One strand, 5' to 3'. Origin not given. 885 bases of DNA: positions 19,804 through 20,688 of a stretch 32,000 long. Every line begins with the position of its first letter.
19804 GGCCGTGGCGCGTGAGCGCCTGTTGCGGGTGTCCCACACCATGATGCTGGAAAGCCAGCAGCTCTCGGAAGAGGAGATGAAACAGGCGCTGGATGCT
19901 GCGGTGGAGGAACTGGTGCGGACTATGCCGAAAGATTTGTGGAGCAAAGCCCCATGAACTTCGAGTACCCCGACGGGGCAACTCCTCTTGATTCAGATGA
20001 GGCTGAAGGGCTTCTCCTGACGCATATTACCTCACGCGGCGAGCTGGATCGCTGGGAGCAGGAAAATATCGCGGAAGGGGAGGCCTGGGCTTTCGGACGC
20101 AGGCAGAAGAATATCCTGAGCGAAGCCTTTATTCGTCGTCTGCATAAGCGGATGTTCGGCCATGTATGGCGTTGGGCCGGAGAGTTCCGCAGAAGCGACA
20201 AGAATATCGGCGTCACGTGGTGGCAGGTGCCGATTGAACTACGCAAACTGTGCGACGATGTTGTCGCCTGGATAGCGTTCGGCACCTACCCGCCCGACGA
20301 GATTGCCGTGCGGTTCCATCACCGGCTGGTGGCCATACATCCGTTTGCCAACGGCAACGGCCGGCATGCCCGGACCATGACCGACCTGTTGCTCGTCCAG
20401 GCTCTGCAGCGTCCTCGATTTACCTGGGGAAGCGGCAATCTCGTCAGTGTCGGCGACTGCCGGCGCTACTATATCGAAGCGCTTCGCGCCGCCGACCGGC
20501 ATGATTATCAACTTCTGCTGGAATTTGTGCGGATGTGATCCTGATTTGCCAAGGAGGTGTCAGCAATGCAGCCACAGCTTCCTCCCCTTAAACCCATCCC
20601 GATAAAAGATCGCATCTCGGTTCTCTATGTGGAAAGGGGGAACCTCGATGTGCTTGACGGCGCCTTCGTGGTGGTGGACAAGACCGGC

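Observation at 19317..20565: HTH + Fic (toxin-antitoxin-like) cassette embedded inside the type I-E cas operon, between cas6e and cas1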

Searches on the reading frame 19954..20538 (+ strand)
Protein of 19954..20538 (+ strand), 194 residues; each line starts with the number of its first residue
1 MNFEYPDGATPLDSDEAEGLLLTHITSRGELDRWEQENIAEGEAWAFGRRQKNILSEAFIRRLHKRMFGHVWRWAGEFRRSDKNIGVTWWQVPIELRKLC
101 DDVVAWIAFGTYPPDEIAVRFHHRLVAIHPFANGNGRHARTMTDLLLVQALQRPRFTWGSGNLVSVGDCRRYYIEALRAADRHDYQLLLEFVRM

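Call 3: search_protein_families(library=ncbifam, proteins=[window:19954-20538:+], max_evalue=0.01)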
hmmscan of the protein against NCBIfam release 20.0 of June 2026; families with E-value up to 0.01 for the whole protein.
window:19954-20538:+ (194 aa): 5 families
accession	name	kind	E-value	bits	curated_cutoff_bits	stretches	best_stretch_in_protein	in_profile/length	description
TIGR02613.1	mob_myst_B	hypoth_equivalog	1e-98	328.7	124.4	1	9-193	1-186/186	mobile mystery protein B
NF045983.1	ProtAdnltaseVbhT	equivalog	2.6e-05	23.5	800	1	59-143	58-149/419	type II toxin-antitoxin system protein adenylyltransferase VbhT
NF046029.1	ProtAdlyltaseNmFic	equivalog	5.7e-05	22.9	230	1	60-152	32-120/177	protein adenylyltransferase Fic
NF041381.1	XopAC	subfamily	0.00011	21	450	1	115-149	379-413/451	XopAC/AvrAC family type III secretion system effector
NF046030.1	ProtAdlyltaseSoFic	equivalog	0.00031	19.8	550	1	121-150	185-214/361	protein adenylyltransferase Fic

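Call 4: search_protein_families(library=pfam, proteins=[window:19954-20538:+], max_evalue=0.01)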
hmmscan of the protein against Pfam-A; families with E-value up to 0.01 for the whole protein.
window:19954-20538:+ (194 aa): 2 families
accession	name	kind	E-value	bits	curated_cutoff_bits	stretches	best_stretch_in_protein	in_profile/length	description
PF02661.23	Fic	-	3.7e-14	53.8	24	1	55-147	2-93/93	Fic/DOC family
PF17853.6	GGDEF_2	-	0.0081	16.8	24.5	0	110-180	46-114/116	GGDEF-like domain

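Call 5: search_protein_families(library=padloc, proteins=[window:19954-20538:+], max_evalue=0.01)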
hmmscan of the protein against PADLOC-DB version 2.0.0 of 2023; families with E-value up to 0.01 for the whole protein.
window:19954-20538:+ (194 aa): 9 families
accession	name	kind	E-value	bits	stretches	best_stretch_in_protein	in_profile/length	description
PDLC04839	PDC-S04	-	4.9e-21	73.3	1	23-193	26-199/205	-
PDLC04838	PDC-S04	-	1.6e-14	52.2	1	24-150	32-165/209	-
PDLC03963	SoFic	-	2.7e-12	44.8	1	46-150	104-215/361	-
PDLC04840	PDC-S04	-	1.8e-07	29.1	1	51-185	70-204/227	-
PDLC04836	PDC-S04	-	2.7e-07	28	1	52-142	86-182/244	-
PDLC04837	PDC-S04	-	6.8e-06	23.5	1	55-153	85-186/234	-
PDLC04841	PDC-S04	-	1.5e-05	22.8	1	60-153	145-234/292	-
PDLC04842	PDC-S04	-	2.9e-05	21.9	1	60-152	47-135/202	-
PDLC04966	PDC-S24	-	0.0081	13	0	125-149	314-338/497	-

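Call 9: find_encoding_contigs(protein=window:19954-20538:+, flank=10000, max_places=10)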
Protein window:19954-20538:+ (194 aa): no gene with exactly this product is on record in the collection.

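Call 10: find_homologous_proteins(query=window:19954-20535:+)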
Query window:19954-20535:+ (194 aa): 8000 proteins with E <= 0.001 among 8000 candidates; the best 120 are listed.
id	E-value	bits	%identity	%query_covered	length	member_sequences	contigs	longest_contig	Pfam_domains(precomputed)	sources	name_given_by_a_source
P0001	4.4e-131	453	99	100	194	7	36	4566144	PF02661.24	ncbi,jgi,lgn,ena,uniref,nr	ncbi:mobile mystery protein B [Geobacter sulfurreducens]|jgi:Fic-DOC domain mobile mystery protein B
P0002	1.7e-122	425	93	100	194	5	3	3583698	PF02661.24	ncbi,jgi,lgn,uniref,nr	ncbi:mobile mystery protein B [Geobacter benzoatilyticus]|uniref:Mobile mystery protein B n=1 Tax=Ge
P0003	1.0e-118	412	92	99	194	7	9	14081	PF02661.24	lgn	-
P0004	1.7e-102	359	76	99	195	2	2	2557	PF02661.24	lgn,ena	-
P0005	1.4e-99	350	77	98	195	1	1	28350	PF02661.24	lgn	-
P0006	3.6e-97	342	74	99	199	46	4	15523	PF02661.24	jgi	jgi:Fic-DOC domain mobile mystery protein B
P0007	3.6e-97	342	75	99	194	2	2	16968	PF02661.24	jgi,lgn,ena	-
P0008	7.4e-97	341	74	99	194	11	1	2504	PF02661.24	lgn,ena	-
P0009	1.6e-96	340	76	99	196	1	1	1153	PF02661.24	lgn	-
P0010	2.2e-96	339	76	99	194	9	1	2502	PF02661.24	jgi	-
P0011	2.5e-96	339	76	98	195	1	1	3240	PF02661.24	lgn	-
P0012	2.6e-96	339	74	99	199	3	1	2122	PF02661.24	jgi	jgi:Fic-DOC domain mobile mystery protein B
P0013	2.7e-96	339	76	98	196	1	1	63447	PF02661.24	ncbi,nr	ncbi:MAG: mobile mystery protein B [Nitrospirae bacterium]|nr:mobile mystery protein B [Nitrospirota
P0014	4.0e-96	338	75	99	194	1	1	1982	PF02661.24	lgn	-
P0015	7.0e-96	338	73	99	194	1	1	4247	PF02661.24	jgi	jgi:Fic-DOC domain mobile mystery protein B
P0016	8.4e-96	337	75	99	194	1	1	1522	PF02661.24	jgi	jgi:Fic-DOC domain mobile mystery protein B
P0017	1.1e-95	337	73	99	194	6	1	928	PF02661.24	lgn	-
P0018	1.5e-95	337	74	99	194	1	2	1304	PF02661.24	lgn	-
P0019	3.6e-95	335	72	99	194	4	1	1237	PF02661.24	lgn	-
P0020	6.9e-95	334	74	99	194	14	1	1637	PF02661.24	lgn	-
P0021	7.0e-95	334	74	99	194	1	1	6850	PF02661.24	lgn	-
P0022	1.2e-94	334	75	99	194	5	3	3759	PF02661.24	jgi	jgi:Fic-DOC domain mobile mystery protein B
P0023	1.3e-94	333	73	99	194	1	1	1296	PF02661.24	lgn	-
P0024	1.4e-94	333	74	99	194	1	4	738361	PF02661.24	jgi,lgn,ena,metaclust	metaclust:\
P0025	1.6e-94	333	73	99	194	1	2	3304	PF02661.24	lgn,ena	-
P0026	1.6e-94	333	74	99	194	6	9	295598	PF02661.24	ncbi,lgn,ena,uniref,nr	ncbi:mobile mystery protein B [Trichlorobacter lovleyi]|uniref:mobile mystery protein B n=1 Tax=Tric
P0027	1.7e-94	333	73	99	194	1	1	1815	PF02661.24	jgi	-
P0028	1.9e-94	333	73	99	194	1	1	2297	PF02661.24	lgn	-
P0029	2.3e-94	333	72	99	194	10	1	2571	PF02661.24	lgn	-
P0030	2.4e-94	333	75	99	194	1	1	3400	PF02661.24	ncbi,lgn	-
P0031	2.6e-94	333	73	99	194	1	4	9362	PF02661.24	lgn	-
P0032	2.9e-94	332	72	99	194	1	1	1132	PF02661.24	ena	-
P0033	3.5e-94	332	73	99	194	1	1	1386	PF02661.24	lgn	-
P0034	3.6e-94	332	72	99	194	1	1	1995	PF02661.24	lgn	-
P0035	4.0e-94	332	73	99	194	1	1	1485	PF02661.24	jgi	jgi:Fic-DOC domain mobile mystery protein B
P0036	4.9e-94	332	73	99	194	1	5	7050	PF02661.24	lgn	-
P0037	8.7e-94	331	73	99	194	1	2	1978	PF02661.24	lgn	-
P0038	9.5e-94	331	73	99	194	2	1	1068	PF02661.24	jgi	jgi:Fic-DOC domain mobile mystery protein B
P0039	9.8e-94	331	73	99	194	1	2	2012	PF02661.24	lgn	-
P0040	1.0e-93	331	73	99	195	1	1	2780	PF02661.24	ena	-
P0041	1.1e-93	330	74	99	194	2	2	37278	PF02661.24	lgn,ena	-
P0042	1.2e-93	330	74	99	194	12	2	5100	PF02661.24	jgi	jgi:Fic-DOC domain mobile mystery protein B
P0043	1.2e-93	330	73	99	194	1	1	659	PF02661.24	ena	-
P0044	1.2e-93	330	73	99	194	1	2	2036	PF02661.24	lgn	-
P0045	1.3e-93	330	73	99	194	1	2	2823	PF02661.24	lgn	-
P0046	1.6e-93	330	71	99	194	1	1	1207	PF02661.24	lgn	-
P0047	1.6e-93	330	73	99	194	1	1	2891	PF02661.24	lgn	-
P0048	2.3e-93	329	73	99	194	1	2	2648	PF02661.24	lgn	-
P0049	2.3e-93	329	76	99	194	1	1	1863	PF02661.24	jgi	jgi:Fic-DOC domain mobile mystery protein B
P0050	2.7e-93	329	72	99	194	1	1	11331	PF02661.24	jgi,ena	-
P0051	2.9e-93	329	72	99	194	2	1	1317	PF02661.24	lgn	-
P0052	3.3e-93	329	75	99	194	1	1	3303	PF02661.24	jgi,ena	jgi:Fic-DOC domain mobile mystery protein B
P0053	3.9e-93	329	72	99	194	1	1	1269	PF02661.24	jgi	-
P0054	5.2e-93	328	72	99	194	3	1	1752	PF02661.24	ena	-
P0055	6.0e-93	328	73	99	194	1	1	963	PF02661.24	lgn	-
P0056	6.1e-93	328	76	99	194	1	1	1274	PF02661.24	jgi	jgi:Fic-DOC domain mobile mystery protein B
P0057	6.3e-93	328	73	99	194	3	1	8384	PF02661.24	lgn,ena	-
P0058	6.6e-93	328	72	99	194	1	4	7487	PF02661.24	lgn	-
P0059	7.1e-93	328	71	99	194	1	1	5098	PF02661.24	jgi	jgi:Fic-DOC domain mobile mystery protein B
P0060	7.7e-93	328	72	99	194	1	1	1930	PF02661.24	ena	-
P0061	7.8e-93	328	72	99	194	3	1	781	PF02661.24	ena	-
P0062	8.8e-93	328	72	99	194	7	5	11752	PF02661.24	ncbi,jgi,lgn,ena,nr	ncbi:MAG TPA: mobile mystery protein B [Deltaproteobacteria bacterium]|nr:mobile mystery protein B [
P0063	9.4e-93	327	73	99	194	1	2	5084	PF02661.24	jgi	-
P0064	9.5e-93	327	71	99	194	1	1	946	PF02661.24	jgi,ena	jgi:Fic-DOC domain mobile mystery protein B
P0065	1.0e-92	327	72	99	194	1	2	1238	PF02661.24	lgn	-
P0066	1.1e-92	327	72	99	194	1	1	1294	PF02661.24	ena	-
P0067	1.1e-92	327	72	99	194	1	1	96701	PF02661.24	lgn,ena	-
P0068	1.3e-92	327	72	99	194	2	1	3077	PF02661.24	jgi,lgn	jgi:Fic-DOC domain mobile mystery protein B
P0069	1.4e-92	327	73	99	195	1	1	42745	PF02661.24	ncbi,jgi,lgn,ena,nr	ncbi:MAG: mobile mystery protein B [Deltaproteobacteria bacterium]|nr:mobile mystery protein B [Delt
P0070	1.4e-92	327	73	99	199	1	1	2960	PF02661.24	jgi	jgi:Fic-DOC domain mobile mystery protein B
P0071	1.6e-92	327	73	99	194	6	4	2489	PF02661.24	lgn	-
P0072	2.0e-92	326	75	99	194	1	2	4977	PF02661.24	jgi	jgi:Fic-DOC domain mobile mystery protein B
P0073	2.4e-92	326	70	99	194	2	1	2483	PF02661.24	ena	-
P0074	3.0e-92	326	72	99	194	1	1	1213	PF02661.24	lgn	-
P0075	3.0e-92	326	72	99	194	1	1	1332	PF02661.24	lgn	-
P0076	3.2e-92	326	72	99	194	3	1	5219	PF02661.24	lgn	-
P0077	3.4e-92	326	70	99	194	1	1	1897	PF02661.24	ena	-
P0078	3.4e-92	326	73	99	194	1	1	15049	PF02661.24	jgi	jgi:Fic-DOC domain mobile mystery protein B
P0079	3.5e-92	326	72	99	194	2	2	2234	PF02661.24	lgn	-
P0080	4.8e-92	325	69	99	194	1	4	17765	PF02661.24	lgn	-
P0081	4.9e-92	325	73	99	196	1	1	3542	PF02661.24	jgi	-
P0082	4.9e-92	325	73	99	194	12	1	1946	PF02661.24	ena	-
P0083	5.1e-92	325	69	99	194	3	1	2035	PF02661.24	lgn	-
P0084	5.2e-92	325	70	99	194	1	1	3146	PF02661.24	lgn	-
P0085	5.8e-92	325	74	99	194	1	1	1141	PF02661.24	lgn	-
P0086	6.0e-92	325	73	99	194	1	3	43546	PF02661.24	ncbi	-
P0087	6.2e-92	325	69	99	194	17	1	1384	PF02661.24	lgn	-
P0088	6.5e-92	325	69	99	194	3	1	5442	PF02661.24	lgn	-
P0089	6.7e-92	325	70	99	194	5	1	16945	PF02661.24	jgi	jgi:Fic-DOC domain mobile mystery protein B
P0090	6.9e-92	325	72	99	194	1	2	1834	PF02661.24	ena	-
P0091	9.3e-92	324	73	99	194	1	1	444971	PF02661.24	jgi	jgi:Fic-DOC domain mobile mystery protein B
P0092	1.2e-91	324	72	99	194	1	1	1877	PF02661.24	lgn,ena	-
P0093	1.2e-91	324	70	99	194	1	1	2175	PF02661.24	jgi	jgi:Fic-DOC domain mobile mystery protein B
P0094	1.2e-91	324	70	99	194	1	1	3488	PF02661.24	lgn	-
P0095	1.3e-91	324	71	99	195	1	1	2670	PF02661.24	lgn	-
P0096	1.3e-91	324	72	99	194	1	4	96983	PF02661.24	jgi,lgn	-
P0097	1.4e-91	324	70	99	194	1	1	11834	PF02661.24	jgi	-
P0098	1.8e-91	323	71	99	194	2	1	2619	PF02661.24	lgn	-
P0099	1.9e-91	323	70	99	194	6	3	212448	PF02661.24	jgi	jgi:Fic-DOC domain mobile mystery protein B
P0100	2.0e-91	323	71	99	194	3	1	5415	PF02661.24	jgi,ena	jgi:Fic-DOC domain mobile mystery protein B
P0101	2.0e-91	323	73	99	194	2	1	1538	PF02661.24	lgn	-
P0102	2.2e-91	323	70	99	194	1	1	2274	PF02661.24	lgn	-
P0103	2.6e-91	323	71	99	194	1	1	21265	PF02661.24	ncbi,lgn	-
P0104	2.9e-91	323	69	99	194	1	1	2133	PF02661.24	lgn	-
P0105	3.0e-91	323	71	99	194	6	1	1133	PF02661.24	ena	-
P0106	3.1e-91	323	70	99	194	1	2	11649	PF02661.24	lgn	-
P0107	3.2e-91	322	72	99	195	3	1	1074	PF02661.24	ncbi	-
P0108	3.6e-91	322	73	99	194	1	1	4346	PF02661.24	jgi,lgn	-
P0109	4.5e-91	322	72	99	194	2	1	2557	PF02661.24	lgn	-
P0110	4.6e-91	322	72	99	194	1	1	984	PF02661.24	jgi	jgi:Fic-DOC domain mobile mystery protein B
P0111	4.9e-91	322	71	99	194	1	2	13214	PF02661.24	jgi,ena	jgi:Fic-DOC domain mobile mystery protein B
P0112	6.3e-91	321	72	99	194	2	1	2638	PF02661.24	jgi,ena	-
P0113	7.0e-91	321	72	99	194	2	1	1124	PF02661.24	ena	-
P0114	7.1e-91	321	69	99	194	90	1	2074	PF02661.24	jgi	jgi:Fic-DOC domain mobile mystery protein B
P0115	8.1e-91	321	70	99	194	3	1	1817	PF02661.24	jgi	-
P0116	8.5e-91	321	69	99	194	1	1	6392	PF02661.24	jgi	jgi:Fic-DOC domain mobile mystery protein B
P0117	9.1e-91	321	70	99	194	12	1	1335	PF02661.24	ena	-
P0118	1.0e-90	321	70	99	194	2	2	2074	PF02661.24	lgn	-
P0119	1.1e-90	321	70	99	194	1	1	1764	PF02661.24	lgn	-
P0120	1.2e-90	321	72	99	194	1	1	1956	PF02661.24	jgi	jgi:Fic-DOC domain mobile mystery protein B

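Call 12: find_encoding_contigs(protein=P0001, flank=10000, max_places=10)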
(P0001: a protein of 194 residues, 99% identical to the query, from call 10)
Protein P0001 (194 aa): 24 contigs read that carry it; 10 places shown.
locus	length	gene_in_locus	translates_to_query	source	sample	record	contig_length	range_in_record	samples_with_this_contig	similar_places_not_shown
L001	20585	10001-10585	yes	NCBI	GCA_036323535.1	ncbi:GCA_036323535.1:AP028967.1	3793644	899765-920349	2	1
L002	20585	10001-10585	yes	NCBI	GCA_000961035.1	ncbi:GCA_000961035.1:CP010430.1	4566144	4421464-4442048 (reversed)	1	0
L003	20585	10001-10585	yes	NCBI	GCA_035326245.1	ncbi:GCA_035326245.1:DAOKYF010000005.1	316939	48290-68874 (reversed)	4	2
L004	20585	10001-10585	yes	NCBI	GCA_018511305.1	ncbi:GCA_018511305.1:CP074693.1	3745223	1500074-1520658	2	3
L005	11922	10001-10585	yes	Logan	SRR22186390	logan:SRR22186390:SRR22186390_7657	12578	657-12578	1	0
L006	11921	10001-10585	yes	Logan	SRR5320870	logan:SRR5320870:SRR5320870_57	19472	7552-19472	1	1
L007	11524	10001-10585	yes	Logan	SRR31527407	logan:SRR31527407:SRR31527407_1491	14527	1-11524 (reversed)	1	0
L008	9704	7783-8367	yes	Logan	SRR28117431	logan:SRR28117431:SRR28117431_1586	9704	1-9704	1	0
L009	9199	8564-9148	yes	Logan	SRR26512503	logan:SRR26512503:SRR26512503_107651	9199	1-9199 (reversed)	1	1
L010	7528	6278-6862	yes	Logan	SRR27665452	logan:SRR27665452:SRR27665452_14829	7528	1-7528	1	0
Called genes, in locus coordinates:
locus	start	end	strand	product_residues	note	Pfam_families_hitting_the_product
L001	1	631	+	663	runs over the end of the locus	PF01926:MMR_HSR1, PF02421:FeoB_N, PF04548:AIG1 (weak), PF17910:FeoB_Cyto (weak), PF07670:Gate, PF07664:FeoB_C, PF07670:Gate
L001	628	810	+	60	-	-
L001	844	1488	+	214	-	PF02742:Fe_dep_repr_C, PF04023:FeoA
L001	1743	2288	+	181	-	PF16473:Rv2179c-like (weak), PF00929:RNase_T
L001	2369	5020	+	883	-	PF18019:Cas3_HD, PF00270:DEAD, PF04851:ResIII (weak), PF00271:Helicase_C (weak), PF22590:Cas3-like_C_2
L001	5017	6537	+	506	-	PF09481:CRISPR_Cse1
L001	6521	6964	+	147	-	PF09485:CRISPR_Cse2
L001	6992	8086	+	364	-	PF09344:Cas_CT1975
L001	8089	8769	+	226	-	PF09704:Cas_Cas5d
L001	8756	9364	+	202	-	PF08798:CRISPR_assoc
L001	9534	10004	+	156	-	PF01381:HTH_3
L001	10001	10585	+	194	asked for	PF02661:Fic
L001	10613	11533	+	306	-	PF01867:Cas_Cas1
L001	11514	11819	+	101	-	PF09707:Cas_Cas2CT1978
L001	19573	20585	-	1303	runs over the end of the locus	PF07731:Cu-oxidase_2 (weak), PF15780:ASH, PF22073:Cep192_D4 (weak), PF22544:HYDIN_VesB_CFA65-like_Ig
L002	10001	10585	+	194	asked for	PF02661:Fic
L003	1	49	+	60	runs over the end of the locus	-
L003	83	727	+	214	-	PF02742:Fe_dep_repr_C, PF04023:FeoA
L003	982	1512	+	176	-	PF16473:Rv2179c-like (weak), PF00929:RNase_T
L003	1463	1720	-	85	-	PF09720:Unstab_antitox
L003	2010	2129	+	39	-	-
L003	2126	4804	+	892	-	PF18019:Cas3_HD, PF00270:DEAD (faint), PF22590:Cas3-like_C_2, PF18395:Cas3_C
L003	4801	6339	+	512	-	PF09481:CRISPR_Cse1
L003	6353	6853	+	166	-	PF09485:CRISPR_Cse2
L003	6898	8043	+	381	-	PF05107:Cas_Cas7 (weak), PF09344:Cas_CT1975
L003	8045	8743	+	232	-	PF09704:Cas_Cas5d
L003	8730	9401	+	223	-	PF08798:CRISPR_assoc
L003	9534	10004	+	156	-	PF01381:HTH_3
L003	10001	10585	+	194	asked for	PF02661:Fic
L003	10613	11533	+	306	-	PF01867:Cas_Cas1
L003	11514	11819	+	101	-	PF09707:Cas_Cas2CT1978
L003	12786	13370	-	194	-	-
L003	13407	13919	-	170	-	-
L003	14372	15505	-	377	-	-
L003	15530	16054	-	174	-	-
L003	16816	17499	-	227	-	-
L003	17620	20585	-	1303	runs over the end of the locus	PF07731:Cu-oxidase_2 (weak), PF15780:ASH, PF22073:Cep192_D4 (weak), PF22544:HYDIN_VesB_CFA65-like_Ig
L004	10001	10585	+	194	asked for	PF02661:Fic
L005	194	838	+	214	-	PF02742:Fe_dep_repr_C, PF04023:FeoA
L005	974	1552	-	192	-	-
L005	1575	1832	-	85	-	PF09720:Unstab_antitox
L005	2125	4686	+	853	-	PF01966:HD (faint), PF18019:Cas3_HD, PF00270:DEAD (faint), PF00271:Helicase_C (weak), PF22590:Cas3-like_C_2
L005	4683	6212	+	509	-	PF09481:CRISPR_Cse1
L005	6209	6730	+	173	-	PF09485:CRISPR_Cse2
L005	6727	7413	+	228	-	PF08798:CRISPR_assoc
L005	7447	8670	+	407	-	PF09344:Cas_CT1975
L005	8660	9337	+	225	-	PF09704:Cas_Cas5d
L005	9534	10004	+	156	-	PF01381:HTH_3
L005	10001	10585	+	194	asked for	PF02661:Fic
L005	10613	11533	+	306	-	PF01867:Cas_Cas1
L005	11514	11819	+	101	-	PF09707:Cas_Cas2CT1978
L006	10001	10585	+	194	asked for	PF02661:Fic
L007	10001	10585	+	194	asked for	PF02661:Fic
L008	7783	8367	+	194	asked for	PF02661:Fic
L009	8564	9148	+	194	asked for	PF02661:Fic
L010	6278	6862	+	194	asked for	PF02661:Fic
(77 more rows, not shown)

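Call 14: find_encoding_contigs(protein=P0002, flank=10000, max_places=4)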
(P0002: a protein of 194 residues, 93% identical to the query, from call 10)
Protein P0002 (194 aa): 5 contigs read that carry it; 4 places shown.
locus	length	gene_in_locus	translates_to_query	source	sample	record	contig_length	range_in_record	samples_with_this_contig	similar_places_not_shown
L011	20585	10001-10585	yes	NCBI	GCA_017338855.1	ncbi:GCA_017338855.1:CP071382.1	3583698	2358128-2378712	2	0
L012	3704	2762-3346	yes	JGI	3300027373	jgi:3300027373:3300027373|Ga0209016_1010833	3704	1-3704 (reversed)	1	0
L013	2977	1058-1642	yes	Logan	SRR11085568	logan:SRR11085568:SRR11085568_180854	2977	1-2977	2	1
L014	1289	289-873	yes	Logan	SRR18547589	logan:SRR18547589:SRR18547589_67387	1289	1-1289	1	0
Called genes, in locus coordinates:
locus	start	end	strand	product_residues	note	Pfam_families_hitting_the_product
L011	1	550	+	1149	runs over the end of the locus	PF00176:SNF2-rel_dom, PF00271:Helicase_C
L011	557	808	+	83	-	-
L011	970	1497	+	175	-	PF00929:RNase_T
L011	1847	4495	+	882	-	PF18019:Cas3_HD, PF00270:DEAD, PF04851:ResIII (weak), PF00271:Helicase_C (weak), PF22590:Cas3-like_C_2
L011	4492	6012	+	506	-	PF09481:CRISPR_Cse1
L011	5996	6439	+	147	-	PF09485:CRISPR_Cse2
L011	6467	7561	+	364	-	PF09344:Cas_CT1975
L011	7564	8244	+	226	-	PF09704:Cas_Cas5d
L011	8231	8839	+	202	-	PF08798:CRISPR_assoc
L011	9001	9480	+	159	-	PF04480:DUF559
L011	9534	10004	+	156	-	PF01381:HTH_3 (weak)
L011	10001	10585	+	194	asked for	PF02661:Fic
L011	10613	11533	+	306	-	PF01867:Cas_Cas1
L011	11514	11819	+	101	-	PF09707:Cas_Cas2CT1978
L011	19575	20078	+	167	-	PF14512:TM1586_NiRdase (faint), PF00881:Nitroreductase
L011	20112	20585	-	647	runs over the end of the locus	PF11845:Tll0287-like, PF08448:PAS_4 (weak), PF00512:HisKA, PF02518:HATPase_c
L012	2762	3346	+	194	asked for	PF02661:Fic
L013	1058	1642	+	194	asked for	PF02661:Fic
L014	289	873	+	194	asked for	PF02661:Fic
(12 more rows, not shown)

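Call 15: find_encoding_contigs(protein=P0003, flank=10000, max_places=5)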
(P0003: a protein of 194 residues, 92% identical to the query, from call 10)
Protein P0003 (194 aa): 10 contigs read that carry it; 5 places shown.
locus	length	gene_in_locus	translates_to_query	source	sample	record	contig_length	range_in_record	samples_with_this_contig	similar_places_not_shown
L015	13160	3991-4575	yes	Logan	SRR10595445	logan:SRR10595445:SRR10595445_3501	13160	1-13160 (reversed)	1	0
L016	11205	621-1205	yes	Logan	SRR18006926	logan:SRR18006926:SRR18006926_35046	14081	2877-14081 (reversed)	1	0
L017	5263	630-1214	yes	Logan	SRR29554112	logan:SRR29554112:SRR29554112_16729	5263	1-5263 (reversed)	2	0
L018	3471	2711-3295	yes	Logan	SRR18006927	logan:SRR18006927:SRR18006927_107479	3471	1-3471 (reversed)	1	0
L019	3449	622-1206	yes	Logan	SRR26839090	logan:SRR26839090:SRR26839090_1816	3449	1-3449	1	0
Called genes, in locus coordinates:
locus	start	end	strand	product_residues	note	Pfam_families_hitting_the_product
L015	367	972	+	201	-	PF01930:Cas_Cas4, PF12705:PDDEXK_1 (weak)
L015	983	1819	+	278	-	PF02498:Bro-N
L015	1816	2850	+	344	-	PF01867:Cas_Cas1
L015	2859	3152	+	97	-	PF09827:CRISPR_Cas2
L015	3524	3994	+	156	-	PF01381:HTH_3 (weak)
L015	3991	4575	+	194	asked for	PF02661:Fic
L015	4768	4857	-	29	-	-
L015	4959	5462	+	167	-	PF14512:TM1586_NiRdase (faint), PF00881:Nitroreductase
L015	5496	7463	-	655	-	PF11845:Tll0287-like, PF08448:PAS_4 (weak), PF00512:HisKA, PF02518:HATPase_c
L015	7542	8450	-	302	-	PF00126:HTH_1, PF03466:LysR_substrate, PF12727:PBP_like (faint)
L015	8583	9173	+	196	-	PF01206:TusA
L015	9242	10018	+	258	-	PF01869:BcrAD_BadFG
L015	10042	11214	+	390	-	PF06050:HGD-D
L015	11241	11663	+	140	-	PF00581:Rhodanese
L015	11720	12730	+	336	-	PF01841:Transglut_core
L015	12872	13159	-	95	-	?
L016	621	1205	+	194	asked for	PF02661:Fic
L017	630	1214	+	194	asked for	PF02661:Fic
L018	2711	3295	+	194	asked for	PF02661:Fic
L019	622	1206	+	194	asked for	PF02661:Fic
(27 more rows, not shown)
